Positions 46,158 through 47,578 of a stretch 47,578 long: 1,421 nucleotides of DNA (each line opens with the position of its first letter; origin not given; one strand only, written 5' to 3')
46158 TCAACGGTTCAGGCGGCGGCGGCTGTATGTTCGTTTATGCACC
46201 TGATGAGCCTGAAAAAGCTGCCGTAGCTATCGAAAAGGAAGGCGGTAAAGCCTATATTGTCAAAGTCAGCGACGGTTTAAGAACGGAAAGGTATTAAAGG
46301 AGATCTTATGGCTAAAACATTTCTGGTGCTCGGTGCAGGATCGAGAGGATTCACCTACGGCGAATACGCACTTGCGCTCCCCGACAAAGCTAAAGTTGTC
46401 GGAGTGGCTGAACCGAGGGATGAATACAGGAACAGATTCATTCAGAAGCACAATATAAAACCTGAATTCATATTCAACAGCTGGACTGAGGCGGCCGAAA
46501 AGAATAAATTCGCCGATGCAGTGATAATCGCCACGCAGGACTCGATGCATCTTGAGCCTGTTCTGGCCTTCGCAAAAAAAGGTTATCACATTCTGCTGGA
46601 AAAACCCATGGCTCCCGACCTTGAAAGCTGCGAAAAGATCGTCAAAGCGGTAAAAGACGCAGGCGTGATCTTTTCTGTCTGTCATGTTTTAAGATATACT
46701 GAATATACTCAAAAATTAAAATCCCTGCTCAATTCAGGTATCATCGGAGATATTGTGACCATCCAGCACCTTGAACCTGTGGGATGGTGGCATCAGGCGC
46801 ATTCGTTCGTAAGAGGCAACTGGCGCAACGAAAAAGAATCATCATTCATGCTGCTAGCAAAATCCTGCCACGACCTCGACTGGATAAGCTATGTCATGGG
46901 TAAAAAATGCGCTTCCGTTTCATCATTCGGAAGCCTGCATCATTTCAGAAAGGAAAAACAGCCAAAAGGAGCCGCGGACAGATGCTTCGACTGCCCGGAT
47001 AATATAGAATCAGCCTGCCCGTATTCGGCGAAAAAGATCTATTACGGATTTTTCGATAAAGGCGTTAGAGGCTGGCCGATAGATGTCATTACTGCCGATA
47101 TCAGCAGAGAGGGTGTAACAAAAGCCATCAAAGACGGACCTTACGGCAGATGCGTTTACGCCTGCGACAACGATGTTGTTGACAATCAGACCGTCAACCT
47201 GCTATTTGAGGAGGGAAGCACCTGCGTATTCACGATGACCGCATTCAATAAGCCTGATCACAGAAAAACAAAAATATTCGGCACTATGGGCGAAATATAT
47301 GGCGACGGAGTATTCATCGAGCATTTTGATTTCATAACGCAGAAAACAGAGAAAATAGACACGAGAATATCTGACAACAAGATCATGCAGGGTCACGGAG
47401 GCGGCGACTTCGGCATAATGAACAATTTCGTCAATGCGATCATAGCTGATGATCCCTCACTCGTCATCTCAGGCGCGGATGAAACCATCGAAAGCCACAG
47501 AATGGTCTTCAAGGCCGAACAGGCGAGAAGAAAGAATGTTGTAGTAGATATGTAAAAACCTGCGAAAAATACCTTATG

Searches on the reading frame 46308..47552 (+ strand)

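Call 61: search_protein_families(library=pfam, proteins=[window:46308-47552:+], max_evalue=0.00001)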
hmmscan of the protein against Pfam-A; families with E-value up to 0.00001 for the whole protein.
window:46308-47552:+ (415 aa): 3 families
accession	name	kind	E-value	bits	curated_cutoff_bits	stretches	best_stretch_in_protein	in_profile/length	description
PF01408.29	GFO_IDH_MocA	-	2.1e-17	64.3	24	1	5-125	3-119/120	Oxidoreductase family, NAD-binding Rossmann fold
PF22725.1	GFO_IDH_MocA_C3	-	7.5e-13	49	27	1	135-211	2-74/124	GFO/IDH/MocA C-terminal domain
PF02894.22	GFO_IDH_MocA_C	-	6.1e-10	39.7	22.9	1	138-413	1-216/218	Oxidoreductase family, C-terminal alpha/beta domain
